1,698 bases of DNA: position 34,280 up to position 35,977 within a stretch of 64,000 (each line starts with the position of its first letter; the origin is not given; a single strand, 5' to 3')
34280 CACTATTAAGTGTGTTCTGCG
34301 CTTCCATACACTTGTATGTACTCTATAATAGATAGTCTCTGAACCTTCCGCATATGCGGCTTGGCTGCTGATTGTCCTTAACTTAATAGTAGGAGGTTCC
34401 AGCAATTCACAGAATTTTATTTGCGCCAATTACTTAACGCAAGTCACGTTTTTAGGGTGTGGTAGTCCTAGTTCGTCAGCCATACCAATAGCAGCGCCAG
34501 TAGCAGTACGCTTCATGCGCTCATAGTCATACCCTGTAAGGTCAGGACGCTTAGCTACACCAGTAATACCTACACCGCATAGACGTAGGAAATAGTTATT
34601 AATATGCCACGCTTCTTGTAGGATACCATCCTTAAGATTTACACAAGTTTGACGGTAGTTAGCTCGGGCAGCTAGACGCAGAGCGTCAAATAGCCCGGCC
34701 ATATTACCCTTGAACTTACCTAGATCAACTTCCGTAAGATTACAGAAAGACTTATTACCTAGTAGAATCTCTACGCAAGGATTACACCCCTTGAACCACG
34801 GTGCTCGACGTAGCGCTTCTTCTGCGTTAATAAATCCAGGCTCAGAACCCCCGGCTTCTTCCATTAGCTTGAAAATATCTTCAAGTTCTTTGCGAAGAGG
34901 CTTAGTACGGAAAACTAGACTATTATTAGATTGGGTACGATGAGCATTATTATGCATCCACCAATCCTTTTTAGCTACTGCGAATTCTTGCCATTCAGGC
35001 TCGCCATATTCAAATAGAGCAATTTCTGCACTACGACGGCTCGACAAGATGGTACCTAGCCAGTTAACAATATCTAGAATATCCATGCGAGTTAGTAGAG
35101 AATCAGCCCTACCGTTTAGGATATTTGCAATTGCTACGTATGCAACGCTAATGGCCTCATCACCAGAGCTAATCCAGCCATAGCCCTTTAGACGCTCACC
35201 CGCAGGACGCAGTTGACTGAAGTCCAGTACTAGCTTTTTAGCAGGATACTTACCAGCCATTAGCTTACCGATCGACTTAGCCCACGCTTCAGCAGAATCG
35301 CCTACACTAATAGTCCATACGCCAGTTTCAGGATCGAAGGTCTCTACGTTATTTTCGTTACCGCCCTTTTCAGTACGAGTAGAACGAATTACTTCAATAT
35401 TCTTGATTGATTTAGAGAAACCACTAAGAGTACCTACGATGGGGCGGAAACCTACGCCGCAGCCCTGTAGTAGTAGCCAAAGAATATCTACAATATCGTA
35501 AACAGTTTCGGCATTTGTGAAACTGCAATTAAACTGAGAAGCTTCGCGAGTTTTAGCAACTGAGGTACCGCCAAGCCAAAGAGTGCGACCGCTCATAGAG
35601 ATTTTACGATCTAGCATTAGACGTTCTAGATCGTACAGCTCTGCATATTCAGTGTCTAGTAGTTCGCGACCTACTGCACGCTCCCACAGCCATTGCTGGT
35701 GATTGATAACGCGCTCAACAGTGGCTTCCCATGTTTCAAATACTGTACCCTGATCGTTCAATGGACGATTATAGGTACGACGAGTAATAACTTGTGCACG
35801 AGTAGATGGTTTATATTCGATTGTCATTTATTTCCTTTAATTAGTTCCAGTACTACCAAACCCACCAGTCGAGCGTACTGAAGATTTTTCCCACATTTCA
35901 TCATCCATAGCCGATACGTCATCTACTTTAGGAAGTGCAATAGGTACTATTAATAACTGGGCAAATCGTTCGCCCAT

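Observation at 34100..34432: Second, related group I intron interrupting a ribonucleotide reductase large-subunit gene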

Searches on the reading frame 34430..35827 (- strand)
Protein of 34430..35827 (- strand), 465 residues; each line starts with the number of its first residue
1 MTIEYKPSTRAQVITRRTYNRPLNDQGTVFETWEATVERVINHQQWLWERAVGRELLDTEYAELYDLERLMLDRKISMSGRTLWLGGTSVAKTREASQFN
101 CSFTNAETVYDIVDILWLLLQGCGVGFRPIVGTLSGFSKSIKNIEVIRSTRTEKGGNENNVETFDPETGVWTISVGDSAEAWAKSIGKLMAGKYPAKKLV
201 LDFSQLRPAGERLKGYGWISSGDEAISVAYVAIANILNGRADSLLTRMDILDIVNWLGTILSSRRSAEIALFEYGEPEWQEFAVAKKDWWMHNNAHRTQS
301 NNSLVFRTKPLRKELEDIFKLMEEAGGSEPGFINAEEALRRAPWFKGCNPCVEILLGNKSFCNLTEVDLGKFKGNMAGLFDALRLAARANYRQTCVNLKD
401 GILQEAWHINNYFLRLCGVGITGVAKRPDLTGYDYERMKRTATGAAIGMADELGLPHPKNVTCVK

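Call 37: find_encoding_contigs(protein=window:34430-35827:-, flank=3000, max_places=6)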
Protein window:34430-35827:- (465 aa): 6 contigs read that carry it; 2 places shown.
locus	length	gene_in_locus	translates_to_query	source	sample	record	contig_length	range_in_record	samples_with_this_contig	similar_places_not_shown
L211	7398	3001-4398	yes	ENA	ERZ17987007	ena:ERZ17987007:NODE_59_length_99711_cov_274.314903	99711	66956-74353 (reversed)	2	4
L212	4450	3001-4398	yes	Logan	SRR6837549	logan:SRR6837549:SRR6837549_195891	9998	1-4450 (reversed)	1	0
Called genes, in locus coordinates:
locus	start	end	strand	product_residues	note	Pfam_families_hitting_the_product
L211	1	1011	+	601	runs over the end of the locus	-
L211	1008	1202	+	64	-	-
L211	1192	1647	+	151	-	PF24608:PDDEXK_15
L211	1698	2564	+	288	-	PF02739:5_3_exonuc_N, PF01367:5_3_exonuc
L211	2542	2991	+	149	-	PF00692:dUTPase, PF22769:DCD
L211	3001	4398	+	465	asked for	PF17975:RNR_Alpha, PF21995:RNR-II_ins_dom (faint)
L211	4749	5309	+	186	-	-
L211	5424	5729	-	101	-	-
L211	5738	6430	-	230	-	PF02562:PhoH, PF13245:AAA_19, PF13604:AAA_30, PF13401:AAA_22 (weak)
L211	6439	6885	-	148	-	-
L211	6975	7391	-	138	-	-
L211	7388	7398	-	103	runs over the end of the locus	-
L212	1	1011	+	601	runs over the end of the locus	-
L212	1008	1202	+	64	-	-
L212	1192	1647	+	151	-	PF24608:PDDEXK_15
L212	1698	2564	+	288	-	PF02739:5_3_exonuc_N, PF01367:5_3_exonuc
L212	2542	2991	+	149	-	PF00692:dUTPase, PF22769:DCD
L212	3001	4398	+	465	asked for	PF17975:RNR_Alpha, PF21995:RNR-II_ins_dom (faint)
